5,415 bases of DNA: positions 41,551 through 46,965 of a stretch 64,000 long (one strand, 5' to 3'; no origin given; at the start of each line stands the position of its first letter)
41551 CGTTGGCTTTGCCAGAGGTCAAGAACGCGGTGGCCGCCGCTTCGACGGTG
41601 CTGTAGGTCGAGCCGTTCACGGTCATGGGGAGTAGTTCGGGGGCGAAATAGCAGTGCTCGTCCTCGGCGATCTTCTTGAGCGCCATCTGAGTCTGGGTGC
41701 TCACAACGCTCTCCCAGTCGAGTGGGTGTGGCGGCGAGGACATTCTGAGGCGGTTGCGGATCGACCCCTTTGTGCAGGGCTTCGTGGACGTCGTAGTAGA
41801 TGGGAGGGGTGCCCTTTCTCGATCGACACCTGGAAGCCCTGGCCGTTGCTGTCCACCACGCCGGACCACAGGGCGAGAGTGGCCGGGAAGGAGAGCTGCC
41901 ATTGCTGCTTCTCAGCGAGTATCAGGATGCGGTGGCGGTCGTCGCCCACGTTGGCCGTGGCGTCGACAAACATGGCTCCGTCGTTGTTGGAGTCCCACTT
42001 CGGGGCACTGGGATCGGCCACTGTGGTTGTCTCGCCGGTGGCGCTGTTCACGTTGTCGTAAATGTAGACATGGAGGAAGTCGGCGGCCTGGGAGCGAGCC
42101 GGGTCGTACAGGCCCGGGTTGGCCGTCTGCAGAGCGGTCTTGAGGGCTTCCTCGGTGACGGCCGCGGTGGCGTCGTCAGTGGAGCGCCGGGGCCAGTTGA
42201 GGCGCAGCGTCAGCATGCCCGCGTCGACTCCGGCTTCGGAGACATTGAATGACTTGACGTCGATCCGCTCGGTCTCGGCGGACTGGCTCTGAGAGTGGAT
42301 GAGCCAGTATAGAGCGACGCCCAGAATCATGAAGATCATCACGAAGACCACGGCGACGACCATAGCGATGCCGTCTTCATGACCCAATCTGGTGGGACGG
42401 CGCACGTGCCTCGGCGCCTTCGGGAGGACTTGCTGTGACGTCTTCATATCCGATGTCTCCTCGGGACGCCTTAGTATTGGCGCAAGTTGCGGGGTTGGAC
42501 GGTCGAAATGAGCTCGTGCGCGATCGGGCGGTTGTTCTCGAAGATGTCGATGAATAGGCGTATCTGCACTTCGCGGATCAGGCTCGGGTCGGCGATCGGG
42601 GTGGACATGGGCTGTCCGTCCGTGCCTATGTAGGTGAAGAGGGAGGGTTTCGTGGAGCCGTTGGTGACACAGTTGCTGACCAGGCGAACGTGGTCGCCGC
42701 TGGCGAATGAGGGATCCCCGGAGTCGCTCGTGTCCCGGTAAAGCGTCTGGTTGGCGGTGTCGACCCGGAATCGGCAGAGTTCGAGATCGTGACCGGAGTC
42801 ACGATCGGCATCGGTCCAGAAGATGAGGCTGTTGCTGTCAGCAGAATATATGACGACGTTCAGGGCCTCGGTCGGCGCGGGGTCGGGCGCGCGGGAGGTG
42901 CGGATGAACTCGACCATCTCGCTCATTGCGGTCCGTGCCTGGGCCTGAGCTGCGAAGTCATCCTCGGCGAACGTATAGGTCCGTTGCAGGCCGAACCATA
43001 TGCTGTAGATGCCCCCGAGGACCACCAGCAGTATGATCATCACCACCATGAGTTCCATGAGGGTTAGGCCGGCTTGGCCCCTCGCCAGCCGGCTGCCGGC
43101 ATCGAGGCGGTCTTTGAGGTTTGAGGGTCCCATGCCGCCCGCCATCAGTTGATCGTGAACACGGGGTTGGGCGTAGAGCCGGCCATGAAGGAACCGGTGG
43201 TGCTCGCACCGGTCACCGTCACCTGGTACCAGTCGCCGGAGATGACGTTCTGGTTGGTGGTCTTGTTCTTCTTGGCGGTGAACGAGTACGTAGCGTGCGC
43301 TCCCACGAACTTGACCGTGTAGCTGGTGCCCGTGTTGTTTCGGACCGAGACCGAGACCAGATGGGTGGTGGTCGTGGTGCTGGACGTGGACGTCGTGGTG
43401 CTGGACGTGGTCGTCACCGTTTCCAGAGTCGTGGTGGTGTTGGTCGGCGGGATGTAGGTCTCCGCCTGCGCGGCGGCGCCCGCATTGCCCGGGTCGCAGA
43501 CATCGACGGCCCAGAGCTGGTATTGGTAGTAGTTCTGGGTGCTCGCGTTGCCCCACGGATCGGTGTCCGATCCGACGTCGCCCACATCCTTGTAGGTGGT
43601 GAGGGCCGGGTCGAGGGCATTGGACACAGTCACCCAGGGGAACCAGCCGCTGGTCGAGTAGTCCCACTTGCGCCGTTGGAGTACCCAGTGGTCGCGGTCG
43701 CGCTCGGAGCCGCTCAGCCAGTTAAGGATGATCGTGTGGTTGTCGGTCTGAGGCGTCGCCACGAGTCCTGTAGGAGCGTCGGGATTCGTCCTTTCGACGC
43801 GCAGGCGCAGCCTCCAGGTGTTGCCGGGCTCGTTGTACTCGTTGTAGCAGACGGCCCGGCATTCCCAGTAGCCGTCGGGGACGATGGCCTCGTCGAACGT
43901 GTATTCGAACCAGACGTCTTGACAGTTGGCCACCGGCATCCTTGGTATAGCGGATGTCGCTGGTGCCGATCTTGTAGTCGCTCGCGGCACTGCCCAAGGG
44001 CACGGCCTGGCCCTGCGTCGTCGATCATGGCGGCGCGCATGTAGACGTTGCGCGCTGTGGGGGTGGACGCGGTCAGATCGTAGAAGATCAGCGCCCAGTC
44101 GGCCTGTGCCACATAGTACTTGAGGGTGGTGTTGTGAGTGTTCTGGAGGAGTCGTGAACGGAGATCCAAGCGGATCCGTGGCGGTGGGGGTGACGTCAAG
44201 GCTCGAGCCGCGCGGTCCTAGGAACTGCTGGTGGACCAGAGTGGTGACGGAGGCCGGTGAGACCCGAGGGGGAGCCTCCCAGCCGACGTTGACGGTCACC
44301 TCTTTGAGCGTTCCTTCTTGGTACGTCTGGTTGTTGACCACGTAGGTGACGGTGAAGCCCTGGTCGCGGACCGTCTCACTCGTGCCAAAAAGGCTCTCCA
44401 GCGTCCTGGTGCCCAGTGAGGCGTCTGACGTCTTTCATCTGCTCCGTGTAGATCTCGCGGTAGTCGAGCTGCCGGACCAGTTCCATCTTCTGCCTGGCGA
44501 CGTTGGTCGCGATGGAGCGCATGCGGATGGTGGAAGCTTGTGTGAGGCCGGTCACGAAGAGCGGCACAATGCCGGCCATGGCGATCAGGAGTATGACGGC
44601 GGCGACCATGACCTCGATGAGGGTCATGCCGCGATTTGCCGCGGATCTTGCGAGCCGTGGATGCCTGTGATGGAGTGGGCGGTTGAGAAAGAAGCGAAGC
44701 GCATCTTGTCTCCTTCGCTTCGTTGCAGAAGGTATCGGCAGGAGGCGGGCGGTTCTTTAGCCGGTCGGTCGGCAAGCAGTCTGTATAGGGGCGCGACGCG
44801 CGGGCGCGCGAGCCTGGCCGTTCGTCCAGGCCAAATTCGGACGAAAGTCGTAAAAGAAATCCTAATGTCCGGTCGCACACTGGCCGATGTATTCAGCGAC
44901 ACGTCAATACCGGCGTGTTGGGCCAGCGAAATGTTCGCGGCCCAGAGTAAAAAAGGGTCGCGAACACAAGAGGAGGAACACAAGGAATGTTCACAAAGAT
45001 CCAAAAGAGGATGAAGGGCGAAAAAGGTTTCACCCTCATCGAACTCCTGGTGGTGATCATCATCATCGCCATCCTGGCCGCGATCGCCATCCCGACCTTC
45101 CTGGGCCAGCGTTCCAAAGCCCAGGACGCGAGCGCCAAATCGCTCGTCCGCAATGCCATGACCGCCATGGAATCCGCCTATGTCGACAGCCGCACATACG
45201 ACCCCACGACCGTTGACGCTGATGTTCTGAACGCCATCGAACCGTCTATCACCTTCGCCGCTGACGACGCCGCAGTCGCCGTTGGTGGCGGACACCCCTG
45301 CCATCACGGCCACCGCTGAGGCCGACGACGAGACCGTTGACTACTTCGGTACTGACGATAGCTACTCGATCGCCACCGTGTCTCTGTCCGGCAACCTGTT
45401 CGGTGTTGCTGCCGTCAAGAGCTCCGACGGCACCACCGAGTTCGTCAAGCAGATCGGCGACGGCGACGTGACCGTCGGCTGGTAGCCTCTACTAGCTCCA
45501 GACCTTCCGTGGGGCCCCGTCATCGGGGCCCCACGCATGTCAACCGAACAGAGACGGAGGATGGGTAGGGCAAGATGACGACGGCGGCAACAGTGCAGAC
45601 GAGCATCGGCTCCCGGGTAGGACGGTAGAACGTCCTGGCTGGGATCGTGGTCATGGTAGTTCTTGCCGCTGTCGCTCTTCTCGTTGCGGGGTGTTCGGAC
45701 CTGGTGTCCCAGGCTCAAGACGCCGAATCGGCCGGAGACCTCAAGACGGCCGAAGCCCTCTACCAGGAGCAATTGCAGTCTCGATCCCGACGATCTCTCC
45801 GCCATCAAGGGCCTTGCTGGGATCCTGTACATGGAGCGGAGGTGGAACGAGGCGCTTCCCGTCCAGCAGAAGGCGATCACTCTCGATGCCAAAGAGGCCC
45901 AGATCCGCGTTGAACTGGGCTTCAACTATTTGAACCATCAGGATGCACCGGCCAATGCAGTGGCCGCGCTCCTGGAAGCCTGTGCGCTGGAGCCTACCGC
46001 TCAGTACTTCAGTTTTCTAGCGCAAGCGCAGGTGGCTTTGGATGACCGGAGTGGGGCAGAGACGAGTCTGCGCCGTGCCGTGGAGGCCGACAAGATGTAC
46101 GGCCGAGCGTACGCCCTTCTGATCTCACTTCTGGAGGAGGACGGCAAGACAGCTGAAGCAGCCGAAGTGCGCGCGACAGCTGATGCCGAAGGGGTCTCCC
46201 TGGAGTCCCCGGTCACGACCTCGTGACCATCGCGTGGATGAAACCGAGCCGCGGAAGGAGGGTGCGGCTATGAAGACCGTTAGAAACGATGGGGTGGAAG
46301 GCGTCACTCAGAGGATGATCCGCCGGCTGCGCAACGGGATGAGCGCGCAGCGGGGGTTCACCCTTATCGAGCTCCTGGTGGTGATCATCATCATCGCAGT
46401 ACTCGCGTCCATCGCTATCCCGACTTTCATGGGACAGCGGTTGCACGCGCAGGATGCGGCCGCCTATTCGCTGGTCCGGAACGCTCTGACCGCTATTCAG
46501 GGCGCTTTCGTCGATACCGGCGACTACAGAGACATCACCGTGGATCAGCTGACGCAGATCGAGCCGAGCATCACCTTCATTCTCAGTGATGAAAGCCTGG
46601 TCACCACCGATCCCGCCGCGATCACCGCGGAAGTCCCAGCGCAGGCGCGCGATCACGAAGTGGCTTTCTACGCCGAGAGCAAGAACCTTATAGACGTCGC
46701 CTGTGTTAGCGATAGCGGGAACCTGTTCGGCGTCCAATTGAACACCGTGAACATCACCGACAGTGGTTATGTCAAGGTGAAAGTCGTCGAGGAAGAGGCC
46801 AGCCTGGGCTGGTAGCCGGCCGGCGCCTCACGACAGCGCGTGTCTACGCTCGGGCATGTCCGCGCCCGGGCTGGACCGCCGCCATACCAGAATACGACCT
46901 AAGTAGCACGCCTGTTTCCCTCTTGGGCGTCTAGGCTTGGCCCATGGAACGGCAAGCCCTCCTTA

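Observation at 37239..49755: Pilin-only super-locus: two major pilins plus three ordered minor-pilin sets, with no assembly machinery in cis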

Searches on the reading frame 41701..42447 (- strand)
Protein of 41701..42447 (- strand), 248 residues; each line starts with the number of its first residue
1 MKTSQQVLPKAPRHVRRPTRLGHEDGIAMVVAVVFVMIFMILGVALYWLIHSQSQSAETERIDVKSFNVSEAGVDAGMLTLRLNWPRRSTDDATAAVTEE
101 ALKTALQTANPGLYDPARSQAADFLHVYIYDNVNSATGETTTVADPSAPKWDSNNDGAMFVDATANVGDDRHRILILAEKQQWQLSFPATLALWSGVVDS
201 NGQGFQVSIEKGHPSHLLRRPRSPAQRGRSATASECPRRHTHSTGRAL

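Call 4: search_protein_families(library=pfam, max_evalue=0.1, proteins=[window:41701-42447:-])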
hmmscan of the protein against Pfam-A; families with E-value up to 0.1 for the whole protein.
window:41701-42447:- (248 aa): 2 families
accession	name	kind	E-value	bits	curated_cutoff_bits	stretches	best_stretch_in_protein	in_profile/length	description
PF14341.11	PilX_N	-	0.00074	19.9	25.5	1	26-74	2-50/51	PilX N-terminal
PF15461.11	BCD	-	0.067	13.2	28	1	24-66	159-202/267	Beta-carotene 15,15'-dioxygenase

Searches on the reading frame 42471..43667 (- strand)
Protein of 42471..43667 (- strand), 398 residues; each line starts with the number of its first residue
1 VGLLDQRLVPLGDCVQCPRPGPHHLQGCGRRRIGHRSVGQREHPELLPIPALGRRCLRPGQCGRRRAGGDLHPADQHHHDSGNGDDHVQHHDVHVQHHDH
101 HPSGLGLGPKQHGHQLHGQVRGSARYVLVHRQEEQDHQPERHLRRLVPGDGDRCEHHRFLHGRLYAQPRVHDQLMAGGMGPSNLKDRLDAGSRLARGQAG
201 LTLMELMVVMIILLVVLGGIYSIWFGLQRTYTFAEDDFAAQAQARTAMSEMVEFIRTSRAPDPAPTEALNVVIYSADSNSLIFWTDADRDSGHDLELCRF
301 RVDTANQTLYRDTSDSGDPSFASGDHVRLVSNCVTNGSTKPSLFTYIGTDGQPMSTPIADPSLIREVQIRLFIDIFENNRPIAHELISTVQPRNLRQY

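Call 4: search_protein_families(library=pfam, max_evalue=0.1, proteins=[window:42471-43667:-])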
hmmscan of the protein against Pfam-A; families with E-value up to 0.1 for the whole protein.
window:42471-43667:- (398 aa): 1 family
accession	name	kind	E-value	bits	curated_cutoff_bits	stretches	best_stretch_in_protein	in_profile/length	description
PF07963.17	N_methyl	-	3.4e-06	26.8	21.2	1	196-221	2-27/27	Prokaryotic N-terminal methylation motif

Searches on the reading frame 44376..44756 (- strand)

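Call 4: search_protein_families(library=pfam, max_evalue=0.1, proteins=[window:44376-44756:-])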
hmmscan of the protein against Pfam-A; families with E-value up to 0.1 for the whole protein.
window:44376-44756:- (126 aa): 2 families
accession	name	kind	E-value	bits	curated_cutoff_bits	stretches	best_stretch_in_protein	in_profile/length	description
PF07963.17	N_methyl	-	5.7e-07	29.3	21.2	1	40-63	3-26/27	Prokaryotic N-terminal methylation motif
PF18920.5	DUF5671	-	0.039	14.3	28.4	1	26-87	64-125/132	Domain of unknown function (DUF5671)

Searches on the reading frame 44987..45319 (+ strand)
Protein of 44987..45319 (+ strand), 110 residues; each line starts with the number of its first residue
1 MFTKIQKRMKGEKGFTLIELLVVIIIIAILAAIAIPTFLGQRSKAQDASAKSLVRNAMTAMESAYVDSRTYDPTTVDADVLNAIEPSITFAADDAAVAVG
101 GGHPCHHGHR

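Call 4: search_protein_families(library=pfam, max_evalue=0.1, proteins=[window:44987-45319:+])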
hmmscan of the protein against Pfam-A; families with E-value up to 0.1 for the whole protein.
window:44987-45319:+ (110 aa): 3 families
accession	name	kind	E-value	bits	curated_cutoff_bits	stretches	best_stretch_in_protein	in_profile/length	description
PF07963.17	N_methyl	-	1.5e-09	37.4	21.2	1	9-35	1-27/27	Prokaryotic N-terminal methylation motif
PF16732.10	ComP_DUS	-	0.056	14.8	27.3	1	41-79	6-44/87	Type IV minor pilin ComP, DNA uptake sequence receptor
PF14221.11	DUF4330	-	0.09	13.4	27.6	0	15-52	14-52/167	Domain of unknown function (DUF4330)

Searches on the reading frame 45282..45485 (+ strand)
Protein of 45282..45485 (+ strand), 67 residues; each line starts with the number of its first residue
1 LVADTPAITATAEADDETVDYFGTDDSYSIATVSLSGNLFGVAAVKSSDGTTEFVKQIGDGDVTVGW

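Call 5: search_protein_families(library=pfam, max_evalue=0.1, proteins=[window:45282-45485:+])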
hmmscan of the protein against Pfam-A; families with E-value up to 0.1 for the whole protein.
window:45282-45485:+ (67 aa): 1 family
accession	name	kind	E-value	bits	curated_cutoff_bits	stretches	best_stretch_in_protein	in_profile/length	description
PF03785.20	Peptidase_C25_C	-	0.064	13.5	25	1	24-50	23-49/79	Peptidase family C25, C terminal ig-like domain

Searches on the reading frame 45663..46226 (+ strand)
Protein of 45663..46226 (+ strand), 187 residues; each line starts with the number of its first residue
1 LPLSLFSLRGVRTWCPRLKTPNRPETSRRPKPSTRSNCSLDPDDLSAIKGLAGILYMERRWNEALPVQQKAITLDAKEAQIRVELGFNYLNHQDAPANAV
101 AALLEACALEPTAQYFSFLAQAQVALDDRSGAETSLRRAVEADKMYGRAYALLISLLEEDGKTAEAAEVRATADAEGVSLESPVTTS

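Call 5: search_protein_families(library=pfam, max_evalue=0.1, proteins=[window:45663-46226:+])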
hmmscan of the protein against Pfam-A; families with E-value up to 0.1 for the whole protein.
window:45663-46226:+ (187 aa): 6 families
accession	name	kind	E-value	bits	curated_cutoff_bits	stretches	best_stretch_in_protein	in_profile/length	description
PF07719.23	TPR_2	-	0.0019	18.7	27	0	50-75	6-31/34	Tetratricopeptide repeat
PF13432.12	TPR_16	-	0.003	18.4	32.7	1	119-169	3-53/65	Tetratricopeptide repeat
PF14559.12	TPR_19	-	0.0069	17.1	25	0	93-153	4-65/68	Tetratricopeptide repeat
PF13414.12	TPR_11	-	0.011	15.9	26.8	0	60-90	9-39/42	TPR repeat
PF13181.12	TPR_8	-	0.02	15.4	25.7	0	114-143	2-31/34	Tetratricopeptide repeat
PF13424.12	TPR_12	-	0.032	14.9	30.1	0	49-75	6-33/77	Tetratricopeptide repeat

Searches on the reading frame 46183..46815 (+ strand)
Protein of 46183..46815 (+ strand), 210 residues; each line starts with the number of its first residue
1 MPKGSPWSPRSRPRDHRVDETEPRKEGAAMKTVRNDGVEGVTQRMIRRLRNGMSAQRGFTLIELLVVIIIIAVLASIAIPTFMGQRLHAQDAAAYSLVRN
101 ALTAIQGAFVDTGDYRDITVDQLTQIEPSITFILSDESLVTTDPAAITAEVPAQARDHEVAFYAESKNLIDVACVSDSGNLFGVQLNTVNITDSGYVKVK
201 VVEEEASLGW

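Call 5: search_protein_families(library=pfam, max_evalue=0.1, proteins=[window:46183-46815:+])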
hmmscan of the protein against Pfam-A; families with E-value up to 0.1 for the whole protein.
window:46183-46815:+ (210 aa): 1 family
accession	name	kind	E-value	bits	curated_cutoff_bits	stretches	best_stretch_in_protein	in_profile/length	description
PF07963.17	N_methyl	-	3.8e-09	36.2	21.2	1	53-79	1-27/27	Prokaryotic N-terminal methylation motif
